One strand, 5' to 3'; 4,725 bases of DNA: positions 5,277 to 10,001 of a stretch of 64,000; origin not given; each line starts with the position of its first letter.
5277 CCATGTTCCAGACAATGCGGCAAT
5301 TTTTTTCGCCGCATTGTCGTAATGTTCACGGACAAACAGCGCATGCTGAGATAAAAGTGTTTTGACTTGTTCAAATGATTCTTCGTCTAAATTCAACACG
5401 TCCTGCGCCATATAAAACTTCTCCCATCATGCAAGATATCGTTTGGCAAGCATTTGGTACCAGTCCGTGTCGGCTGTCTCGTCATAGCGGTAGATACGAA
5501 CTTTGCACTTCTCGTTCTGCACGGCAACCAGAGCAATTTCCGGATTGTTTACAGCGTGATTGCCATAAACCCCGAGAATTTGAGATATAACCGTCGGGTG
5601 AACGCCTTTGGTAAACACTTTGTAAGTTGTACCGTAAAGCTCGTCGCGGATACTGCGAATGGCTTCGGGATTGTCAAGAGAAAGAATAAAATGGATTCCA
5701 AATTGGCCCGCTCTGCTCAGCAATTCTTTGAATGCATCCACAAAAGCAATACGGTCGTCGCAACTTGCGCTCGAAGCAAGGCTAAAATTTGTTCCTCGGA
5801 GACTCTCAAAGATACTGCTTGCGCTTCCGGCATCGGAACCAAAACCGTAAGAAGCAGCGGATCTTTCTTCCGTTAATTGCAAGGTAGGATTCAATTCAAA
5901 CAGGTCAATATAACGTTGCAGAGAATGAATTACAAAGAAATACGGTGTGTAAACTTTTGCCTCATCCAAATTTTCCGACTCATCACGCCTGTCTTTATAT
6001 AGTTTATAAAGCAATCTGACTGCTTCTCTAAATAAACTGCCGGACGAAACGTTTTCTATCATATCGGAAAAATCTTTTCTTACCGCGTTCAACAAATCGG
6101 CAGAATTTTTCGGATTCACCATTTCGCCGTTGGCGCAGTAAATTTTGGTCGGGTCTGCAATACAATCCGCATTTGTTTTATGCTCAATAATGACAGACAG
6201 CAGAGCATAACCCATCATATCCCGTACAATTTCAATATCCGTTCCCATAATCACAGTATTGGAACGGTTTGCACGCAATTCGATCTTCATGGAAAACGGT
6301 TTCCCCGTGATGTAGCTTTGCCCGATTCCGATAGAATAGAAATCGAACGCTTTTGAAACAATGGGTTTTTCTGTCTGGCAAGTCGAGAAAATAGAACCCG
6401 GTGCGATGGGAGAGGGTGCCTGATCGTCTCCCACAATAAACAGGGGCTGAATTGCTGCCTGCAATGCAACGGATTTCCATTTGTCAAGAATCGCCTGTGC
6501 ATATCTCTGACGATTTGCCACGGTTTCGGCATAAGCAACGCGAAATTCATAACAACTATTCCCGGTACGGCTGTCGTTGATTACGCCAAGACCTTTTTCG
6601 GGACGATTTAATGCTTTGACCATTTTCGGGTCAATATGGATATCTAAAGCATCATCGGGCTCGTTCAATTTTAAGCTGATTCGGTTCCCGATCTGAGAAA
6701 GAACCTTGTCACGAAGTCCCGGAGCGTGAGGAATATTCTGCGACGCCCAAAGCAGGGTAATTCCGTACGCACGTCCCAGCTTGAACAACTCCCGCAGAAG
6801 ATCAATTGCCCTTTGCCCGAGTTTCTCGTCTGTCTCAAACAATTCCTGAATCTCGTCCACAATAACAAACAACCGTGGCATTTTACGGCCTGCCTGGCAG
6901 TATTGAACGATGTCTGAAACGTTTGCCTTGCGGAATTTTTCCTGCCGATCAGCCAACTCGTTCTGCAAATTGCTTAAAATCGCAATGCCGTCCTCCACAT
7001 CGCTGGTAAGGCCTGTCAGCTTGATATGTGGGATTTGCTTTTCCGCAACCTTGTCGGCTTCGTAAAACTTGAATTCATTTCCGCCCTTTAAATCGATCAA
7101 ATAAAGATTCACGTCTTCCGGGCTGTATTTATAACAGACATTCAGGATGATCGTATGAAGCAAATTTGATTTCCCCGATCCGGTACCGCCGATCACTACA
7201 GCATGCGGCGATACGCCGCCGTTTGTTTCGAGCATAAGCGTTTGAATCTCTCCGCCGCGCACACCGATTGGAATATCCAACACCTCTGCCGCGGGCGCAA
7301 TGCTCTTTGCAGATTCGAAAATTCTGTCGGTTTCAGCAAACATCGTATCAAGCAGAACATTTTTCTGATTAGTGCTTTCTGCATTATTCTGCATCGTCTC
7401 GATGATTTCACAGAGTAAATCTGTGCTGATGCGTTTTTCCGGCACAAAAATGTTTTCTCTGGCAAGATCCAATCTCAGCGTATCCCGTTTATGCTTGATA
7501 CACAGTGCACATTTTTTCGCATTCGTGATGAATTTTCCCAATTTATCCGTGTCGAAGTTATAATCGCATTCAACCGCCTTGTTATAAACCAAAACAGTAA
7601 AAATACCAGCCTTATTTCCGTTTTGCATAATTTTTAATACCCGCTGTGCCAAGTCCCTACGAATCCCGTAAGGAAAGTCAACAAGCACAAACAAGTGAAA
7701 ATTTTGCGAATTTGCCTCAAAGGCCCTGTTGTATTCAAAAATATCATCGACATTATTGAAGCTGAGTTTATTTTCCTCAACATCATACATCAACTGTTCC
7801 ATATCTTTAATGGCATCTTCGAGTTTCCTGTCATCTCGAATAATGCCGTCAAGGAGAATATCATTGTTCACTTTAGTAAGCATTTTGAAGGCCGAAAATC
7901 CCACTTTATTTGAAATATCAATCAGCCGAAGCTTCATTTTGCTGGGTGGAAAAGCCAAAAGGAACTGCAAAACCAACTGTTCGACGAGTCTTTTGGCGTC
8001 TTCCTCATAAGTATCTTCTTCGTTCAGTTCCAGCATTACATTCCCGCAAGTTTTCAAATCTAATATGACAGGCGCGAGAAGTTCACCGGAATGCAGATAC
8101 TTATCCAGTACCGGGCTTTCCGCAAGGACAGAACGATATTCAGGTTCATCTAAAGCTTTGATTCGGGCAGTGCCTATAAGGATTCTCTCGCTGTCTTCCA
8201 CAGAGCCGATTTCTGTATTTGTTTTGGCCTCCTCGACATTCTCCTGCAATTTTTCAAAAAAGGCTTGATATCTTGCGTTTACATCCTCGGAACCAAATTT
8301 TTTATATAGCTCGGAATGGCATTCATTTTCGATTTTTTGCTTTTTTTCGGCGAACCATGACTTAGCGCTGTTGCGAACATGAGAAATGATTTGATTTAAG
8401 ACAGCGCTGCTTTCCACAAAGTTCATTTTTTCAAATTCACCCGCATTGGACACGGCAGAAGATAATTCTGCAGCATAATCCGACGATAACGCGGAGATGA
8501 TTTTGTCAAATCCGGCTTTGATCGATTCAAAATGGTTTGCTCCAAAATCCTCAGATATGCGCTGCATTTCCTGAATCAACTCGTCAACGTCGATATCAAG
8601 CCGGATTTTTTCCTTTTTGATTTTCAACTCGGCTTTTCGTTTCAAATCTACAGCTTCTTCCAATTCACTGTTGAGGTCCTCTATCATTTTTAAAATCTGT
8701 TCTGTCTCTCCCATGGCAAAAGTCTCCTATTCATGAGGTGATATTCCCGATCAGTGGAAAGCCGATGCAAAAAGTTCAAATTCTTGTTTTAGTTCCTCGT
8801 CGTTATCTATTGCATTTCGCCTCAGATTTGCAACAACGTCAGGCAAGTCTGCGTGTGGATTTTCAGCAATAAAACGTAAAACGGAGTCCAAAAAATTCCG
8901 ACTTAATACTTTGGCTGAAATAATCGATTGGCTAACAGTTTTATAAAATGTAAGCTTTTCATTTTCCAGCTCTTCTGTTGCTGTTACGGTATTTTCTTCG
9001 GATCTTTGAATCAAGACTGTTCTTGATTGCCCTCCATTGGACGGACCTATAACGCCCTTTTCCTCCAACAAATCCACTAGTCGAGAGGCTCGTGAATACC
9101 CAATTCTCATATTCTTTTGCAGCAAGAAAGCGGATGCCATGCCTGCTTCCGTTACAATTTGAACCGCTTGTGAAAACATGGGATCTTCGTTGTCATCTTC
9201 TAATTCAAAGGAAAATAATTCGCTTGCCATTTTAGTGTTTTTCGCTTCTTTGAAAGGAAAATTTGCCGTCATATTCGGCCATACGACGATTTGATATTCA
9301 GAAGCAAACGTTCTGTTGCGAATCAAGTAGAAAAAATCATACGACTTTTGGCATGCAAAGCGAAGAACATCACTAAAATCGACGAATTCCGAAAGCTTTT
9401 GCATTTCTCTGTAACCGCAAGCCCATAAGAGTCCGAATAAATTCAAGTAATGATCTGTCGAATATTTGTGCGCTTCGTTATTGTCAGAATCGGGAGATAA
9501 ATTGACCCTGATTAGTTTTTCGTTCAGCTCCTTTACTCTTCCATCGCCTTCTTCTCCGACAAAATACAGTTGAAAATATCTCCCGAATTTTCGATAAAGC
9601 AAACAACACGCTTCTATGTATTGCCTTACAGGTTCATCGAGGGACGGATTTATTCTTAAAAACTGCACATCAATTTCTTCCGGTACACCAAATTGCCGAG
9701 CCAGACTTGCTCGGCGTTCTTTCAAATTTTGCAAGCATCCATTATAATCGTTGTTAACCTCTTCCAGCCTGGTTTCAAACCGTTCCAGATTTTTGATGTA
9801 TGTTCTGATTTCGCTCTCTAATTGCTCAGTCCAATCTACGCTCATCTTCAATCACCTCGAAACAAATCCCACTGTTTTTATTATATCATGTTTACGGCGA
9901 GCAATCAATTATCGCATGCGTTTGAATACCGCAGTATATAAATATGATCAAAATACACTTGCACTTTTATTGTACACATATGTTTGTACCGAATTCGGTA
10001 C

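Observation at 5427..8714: FtsK/EssC-family ATPase that is entirely soluble and has a single intact motor domain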

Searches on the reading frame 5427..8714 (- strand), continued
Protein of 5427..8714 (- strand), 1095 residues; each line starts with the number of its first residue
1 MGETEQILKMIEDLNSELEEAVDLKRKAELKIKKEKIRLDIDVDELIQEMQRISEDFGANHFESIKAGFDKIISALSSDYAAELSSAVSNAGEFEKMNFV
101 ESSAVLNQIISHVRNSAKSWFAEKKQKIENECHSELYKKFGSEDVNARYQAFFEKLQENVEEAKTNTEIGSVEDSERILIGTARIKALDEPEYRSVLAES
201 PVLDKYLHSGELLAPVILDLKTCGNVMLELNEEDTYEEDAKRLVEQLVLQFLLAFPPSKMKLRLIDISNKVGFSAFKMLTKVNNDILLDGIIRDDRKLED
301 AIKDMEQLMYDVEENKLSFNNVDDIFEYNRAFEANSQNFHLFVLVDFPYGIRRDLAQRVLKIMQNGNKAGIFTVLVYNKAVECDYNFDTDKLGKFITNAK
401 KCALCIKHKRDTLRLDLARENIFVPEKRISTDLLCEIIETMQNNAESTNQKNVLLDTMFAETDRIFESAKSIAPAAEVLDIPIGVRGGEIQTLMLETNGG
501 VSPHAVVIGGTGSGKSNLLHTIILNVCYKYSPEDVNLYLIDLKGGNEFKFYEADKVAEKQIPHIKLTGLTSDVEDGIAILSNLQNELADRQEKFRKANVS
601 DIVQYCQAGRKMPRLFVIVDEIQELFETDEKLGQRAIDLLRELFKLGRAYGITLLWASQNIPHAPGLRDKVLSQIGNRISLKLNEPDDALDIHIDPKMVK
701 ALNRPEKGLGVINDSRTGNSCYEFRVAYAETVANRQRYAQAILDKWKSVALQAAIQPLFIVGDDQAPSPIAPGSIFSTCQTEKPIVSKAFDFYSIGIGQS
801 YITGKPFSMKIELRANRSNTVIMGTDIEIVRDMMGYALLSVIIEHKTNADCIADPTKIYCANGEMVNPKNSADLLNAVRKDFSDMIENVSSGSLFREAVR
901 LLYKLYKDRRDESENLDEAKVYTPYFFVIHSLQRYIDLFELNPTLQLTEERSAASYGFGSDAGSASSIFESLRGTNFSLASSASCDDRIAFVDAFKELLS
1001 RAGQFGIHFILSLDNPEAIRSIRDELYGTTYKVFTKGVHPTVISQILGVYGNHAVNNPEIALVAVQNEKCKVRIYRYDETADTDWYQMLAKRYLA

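Call 90: get_annotated_region(hit=H2, flank=7000)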
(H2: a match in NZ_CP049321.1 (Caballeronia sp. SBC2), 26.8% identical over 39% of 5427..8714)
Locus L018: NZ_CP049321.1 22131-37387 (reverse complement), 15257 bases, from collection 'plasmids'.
description: Caballeronia sp. SBC2 plasmid pSBC2-5, complete sequence
organism: Caballeronia sp. SBC2 (NCBI taxid 2705547)
taxonomy: Bacteria; Pseudomonadota; Betaproteobacteria; Burkholderiales; Burkholderiaceae; Caballeronia; Caballeronia sp. SBC2
host: -; source: whole organism,soil; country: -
typing (MOB-suite, as given by PLSDB): mobilizable; relaxase MOBP
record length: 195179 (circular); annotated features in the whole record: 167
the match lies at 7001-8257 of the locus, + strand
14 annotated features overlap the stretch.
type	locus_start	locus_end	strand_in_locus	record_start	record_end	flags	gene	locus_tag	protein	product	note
CDS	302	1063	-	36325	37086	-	-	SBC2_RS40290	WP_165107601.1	hypothetical protein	-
CDS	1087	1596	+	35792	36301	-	-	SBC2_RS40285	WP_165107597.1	hypothetical protein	-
CDS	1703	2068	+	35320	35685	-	-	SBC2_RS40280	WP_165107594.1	hypothetical protein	-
CDS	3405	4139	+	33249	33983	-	-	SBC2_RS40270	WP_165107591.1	VWA domain-containing protein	-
CDS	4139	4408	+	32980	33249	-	-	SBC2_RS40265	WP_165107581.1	WXG100 family type VII secretion target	-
CDS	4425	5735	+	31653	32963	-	-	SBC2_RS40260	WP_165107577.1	hypothetical protein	-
CDS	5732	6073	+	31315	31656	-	-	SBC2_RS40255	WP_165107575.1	hypothetical protein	-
CDS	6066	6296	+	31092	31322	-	-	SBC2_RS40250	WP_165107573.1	hypothetical protein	-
CDS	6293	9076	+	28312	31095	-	-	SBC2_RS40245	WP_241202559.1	FtsK/SpoIIIE domain-containing protein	-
CDS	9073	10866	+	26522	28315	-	-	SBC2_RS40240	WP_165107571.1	DUF1887 family CARF protein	-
CDS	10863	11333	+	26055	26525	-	-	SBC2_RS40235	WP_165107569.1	VWA domain-containing protein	-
CDS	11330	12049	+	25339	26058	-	-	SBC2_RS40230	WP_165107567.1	PP2C family serine/threonine-protein phosphatase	-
CDS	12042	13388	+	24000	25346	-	-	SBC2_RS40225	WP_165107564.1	serine/threonine protein kinase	-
CDS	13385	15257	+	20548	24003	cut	-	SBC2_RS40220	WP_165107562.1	AAA domain-containing protein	-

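Call 96: list_cluster_members(proteins=[P0123, P0132, P0143, P0159, P0180, P0124, P0135, P0160, P0001, P0086])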
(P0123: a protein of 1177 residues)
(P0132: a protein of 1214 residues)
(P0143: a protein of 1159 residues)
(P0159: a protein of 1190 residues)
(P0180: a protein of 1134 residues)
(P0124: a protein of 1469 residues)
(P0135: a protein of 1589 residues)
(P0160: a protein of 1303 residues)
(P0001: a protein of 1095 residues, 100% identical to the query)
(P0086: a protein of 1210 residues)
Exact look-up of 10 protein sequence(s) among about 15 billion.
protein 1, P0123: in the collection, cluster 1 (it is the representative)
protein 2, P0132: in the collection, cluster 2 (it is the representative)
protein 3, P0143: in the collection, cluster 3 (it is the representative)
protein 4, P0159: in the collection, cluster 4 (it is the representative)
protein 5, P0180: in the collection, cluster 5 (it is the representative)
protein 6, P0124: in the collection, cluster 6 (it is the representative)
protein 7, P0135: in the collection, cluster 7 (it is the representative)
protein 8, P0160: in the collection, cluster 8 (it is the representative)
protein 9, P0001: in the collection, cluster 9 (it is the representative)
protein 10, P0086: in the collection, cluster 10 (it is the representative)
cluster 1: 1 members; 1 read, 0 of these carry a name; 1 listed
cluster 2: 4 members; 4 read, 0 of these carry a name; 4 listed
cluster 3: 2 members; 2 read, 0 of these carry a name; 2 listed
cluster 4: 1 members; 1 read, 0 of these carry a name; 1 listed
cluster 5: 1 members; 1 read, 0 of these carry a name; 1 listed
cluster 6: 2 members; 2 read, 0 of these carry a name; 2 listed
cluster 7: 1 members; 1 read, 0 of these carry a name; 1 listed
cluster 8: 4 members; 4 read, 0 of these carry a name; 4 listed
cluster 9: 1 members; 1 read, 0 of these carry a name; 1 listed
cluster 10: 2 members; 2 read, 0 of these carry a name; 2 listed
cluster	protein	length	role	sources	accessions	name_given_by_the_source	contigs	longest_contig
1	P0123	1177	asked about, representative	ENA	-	-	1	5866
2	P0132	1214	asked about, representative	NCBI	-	-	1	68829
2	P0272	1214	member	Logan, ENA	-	-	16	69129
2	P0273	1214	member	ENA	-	-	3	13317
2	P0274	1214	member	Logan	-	-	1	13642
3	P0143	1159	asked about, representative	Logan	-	-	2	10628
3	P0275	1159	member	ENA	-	-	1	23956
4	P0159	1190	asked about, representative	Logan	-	-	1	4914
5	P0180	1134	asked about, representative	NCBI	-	-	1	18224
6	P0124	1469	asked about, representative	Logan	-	-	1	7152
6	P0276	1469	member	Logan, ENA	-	-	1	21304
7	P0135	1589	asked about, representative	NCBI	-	-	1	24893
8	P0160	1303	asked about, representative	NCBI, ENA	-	-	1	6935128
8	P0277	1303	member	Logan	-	-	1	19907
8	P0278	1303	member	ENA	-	-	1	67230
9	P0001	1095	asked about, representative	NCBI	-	-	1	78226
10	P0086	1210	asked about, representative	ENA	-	-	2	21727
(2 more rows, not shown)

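Call 97: find_encoding_contigs(protein=P0132, flank=8000, max_places=1)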
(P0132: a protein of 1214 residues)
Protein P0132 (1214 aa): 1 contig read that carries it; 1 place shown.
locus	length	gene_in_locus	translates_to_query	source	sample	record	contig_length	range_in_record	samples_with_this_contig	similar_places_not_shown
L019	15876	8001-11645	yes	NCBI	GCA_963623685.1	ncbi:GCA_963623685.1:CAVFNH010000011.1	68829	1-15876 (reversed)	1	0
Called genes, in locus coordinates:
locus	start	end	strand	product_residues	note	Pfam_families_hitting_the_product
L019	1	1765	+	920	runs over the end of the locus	-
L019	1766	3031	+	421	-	PF12704:MacB_PCD, PF02687:FtsX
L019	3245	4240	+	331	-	PF00962:A_deaminase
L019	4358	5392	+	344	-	PF00155:Aminotran_1_2 (faint), PF01212:Beta_elim_lyase, PF00266:Aminotran_5 (weak)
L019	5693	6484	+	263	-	PF01790:LGT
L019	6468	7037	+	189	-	-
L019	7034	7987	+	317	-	-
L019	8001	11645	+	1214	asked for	PF01580:FtsK_SpoIIIE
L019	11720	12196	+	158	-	-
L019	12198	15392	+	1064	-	PF01935:DUF87 (faint)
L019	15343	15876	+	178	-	?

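Call 128: search_protein_families(library=pfam, proteins=[L014:15466-16680:+, L015:16718-17881:+, L013:14193-15071:+, L008:18321-19010:+, L008:19022-20071:+, L015:14937-16322:+, L005:15778-16839:+, L015:16312-16707:+, L005:16846-17232:+, L014:14744-15445:+], max_evalue=0.01)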
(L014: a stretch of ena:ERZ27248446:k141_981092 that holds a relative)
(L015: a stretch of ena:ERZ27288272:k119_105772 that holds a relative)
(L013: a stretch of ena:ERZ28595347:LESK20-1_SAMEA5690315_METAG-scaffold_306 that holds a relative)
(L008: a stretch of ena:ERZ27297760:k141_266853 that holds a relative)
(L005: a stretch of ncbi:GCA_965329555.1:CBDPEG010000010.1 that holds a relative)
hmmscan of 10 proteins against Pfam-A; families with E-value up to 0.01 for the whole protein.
L014:15466-16680:+ (404 aa): 2 families
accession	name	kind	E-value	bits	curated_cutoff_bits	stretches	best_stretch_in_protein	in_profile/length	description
PF03496.20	ADPrib_exo_Tox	-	4.8e-25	88.5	23.4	1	223-384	12-194/196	ADP-ribosyltransferase exoenzyme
PF01129.24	ART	-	0.001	18.9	22.3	1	225-378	59-212/222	NAD:arginine ADP-ribosyltransferase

L015:16718-17881:+ (387 aa): 0 families

L013:14193-15071:+ (292 aa): 1 family
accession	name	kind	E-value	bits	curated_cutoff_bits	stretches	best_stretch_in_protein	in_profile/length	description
PF02200.21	STE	-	0.0037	18.1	25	1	25-78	26-79/109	STE like transcription factor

L008:18321-19010:+ (229 aa): 0 families

L008:19022-20071:+ (349 aa): 0 families

L015:14937-16322:+ (461 aa): 3 families
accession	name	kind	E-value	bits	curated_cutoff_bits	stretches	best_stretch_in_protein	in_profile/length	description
PF03496.20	ADPrib_exo_Tox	-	6.7e-25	88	23.4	1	273-442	5-178/196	ADP-ribosyltransferase exoenzyme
PF06009.19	Laminin_II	-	5.2e-05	23.7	33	1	25-95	4-74/138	Laminin Domain II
PF15397.11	DUF4618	-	0.0044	16.9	34.9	0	17-81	157-222/258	Domain of unknown function (DUF4618)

L005:15778-16839:+ (353 aa): 1 family
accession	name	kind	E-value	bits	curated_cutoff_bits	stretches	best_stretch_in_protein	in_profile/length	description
PF03496.20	ADPrib_exo_Tox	-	5.8e-25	88.2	23.4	1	169-339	14-183/196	ADP-ribosyltransferase exoenzyme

L015:16312-16707:+ (131 aa): 0 families

L005:16846-17232:+ (128 aa): 0 families

L014:14744-15445:+ (233 aa): 2 families
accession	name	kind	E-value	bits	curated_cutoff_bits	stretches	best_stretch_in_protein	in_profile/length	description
PF06009.19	Laminin_II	-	0.0037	17.7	33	0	44-135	10-96/138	Laminin Domain II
PF16454.10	PI3K_P85_iSH2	-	0.009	16.1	31.5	0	144-227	72-149/161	Phosphatidylinositol 3-kinase regulatory subunit P85 inter-SH2 domain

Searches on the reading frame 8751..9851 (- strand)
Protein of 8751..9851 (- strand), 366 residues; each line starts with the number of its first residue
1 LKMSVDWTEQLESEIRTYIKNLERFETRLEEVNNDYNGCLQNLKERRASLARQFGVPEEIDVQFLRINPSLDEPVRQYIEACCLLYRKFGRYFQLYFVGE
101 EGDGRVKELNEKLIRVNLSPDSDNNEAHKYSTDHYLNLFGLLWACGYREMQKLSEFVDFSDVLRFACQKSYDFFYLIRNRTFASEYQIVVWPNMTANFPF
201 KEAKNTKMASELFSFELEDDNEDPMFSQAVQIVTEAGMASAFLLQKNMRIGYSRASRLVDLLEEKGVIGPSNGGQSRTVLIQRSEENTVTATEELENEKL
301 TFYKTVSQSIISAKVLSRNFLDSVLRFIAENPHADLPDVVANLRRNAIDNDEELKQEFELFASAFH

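Call 5: search_protein_families(library=pfam, proteins=[window:8751-9851:-], max_evalue=0.1)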
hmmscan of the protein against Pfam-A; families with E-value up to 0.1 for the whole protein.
window:8751-9851:- (366 aa): 1 family
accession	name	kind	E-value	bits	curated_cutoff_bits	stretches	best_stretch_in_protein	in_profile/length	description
PF09397.16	FtsK_gamma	-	6.4e-22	77.5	30.6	1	221-281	2-62/63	Ftsk gamma domain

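Call 6: search_protein_families(library=ncbifam, proteins=[window:8751-9851:-], max_evalue=0.1)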
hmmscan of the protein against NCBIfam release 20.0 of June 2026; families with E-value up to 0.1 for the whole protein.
window:8751-9851:- (366 aa): 1 family
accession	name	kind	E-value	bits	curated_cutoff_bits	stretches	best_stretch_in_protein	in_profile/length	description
NF007615.0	PRK10263.1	equivalog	5.2e-08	31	1566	1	221-280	1290-1349/1355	DNA translocase FtsK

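Call 20: search_protein_families(library=padloc, proteins=[window:8751-9851:-], max_evalue=0.01)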
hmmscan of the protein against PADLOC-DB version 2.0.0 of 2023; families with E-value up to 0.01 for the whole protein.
window:8751-9851:- (366 aa): 0 families

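Call 21: search_protein_families(library=phrogs, proteins=[window:8751-9851:-], max_evalue=0.01)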
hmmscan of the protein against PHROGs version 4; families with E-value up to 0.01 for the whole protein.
window:8751-9851:- (366 aa): 7 families
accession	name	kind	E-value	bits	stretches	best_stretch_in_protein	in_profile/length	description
phrog_13700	-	moron, auxiliary metabolic gene and host takeover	1.5e-15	58.3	1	215-287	57-129/284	FtsK/SpoIIIE-like protein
phrog_22882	-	unknown function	9.7e-11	42.5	1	219-298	6-82/278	-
phrog_6576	-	unknown function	2.4e-10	41.3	1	218-302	163-248/325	-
phrog_6152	-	unknown function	2e-09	38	1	222-285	278-341/355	-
phrog_36563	-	unknown function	3.1e-09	37.9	1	221-287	181-247/254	-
phrog_29917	-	unknown function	2.9e-05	25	1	243-281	1-39/39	-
phrog_1358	-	moron, auxiliary metabolic gene and host takeover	0.00017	20.3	1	207-291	849-940/1382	FtsK/SpoIIIE-like protein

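Call 82: find_homologous_proteins(query=window:8751-9851:-, max_evalue=0.001)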
Query window:8751-9851:- (366 aa): 38 proteins with E <= 0.001 among 2688 candidates.
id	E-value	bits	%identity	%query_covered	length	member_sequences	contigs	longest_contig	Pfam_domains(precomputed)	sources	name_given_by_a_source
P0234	8.7e-240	813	100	99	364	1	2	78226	PF09397.17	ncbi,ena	-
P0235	1.7e-24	105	51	17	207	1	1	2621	PF09397.17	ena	-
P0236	5.3e-23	100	61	14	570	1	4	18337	PF17854.7,PF01580.25,PF09397.17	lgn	-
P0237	3.3e-15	74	49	27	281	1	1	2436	PF01580.25,PF09397.17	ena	-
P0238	6.3e-13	67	52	17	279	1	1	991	PF01580.25,PF09397.17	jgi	jgi:DNA segregation ATPase FtsK/SpoIIIE and related proteins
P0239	8.1e-13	66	60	14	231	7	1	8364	PF01580.25,PF09397.17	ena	-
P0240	1.1e-12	66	60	16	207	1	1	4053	PF09397.17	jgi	jgi:S-DNA-T family DNA segregation ATPase FtsK/SpoIIIE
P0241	1.4e-12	66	48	23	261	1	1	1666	PF02706.21,PF09397.17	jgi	jgi:LPS O-antigen subunit length determinant protein (WzzB/FepE family)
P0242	3.9e-12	64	49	21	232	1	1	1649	PF01580.25,PF09397.17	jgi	-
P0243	4.5e-12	64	53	18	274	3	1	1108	PF01580.25,PF09397.17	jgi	jgi:S-DNA-T family DNA segregation ATPase FtsK/SpoIIIE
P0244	6.4e-12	63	57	17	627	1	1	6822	PF17854.7,PF01580.25,PF09397.17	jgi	jgi:S-DNA-T family DNA segregation ATPase FtsK/SpoIIIE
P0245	8.4e-12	63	51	19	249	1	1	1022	PF01580.25,PF09397.17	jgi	jgi:S-DNA-T family DNA segregation ATPase FtsK/SpoIIIE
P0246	9.8e-12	63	52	19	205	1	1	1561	PF09397.17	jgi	jgi:S-DNA-T family DNA segregation ATPase FtsK/SpoIIIE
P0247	1.1e-11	63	48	22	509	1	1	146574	PF17854.7,PF01580.25,PF09397.17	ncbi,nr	ncbi:DNA translocase FtsK, partial [Candidatus Nomurabacteria bacterium]|nr:DNA translocase FtsK [Ca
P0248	1.3e-11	62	58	16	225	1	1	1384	PF01580.25,PF09397.17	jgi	jgi:DNA segregation ATPase FtsK/SpoIIIE, S-DNA-T family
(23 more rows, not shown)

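Call 83: find_encoding_contigs(protein=P0234, flank=10000, max_places=3)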
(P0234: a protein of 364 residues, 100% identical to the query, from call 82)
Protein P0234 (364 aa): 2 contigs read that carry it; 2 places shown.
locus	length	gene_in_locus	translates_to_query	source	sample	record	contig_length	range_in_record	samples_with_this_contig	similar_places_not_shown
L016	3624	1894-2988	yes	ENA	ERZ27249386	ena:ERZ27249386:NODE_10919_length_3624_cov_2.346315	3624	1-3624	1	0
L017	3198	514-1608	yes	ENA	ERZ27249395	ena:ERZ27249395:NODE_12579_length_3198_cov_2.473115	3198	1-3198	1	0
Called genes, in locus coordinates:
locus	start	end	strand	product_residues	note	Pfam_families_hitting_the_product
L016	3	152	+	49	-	?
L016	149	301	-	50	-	-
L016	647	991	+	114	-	PF13151:DUF3990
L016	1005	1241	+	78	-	-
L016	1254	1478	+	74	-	PF12668:DUF3791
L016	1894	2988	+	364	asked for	PF09397:FtsK_gamma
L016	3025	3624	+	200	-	?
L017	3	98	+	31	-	?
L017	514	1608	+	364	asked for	PF09397:FtsK_gamma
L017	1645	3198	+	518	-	?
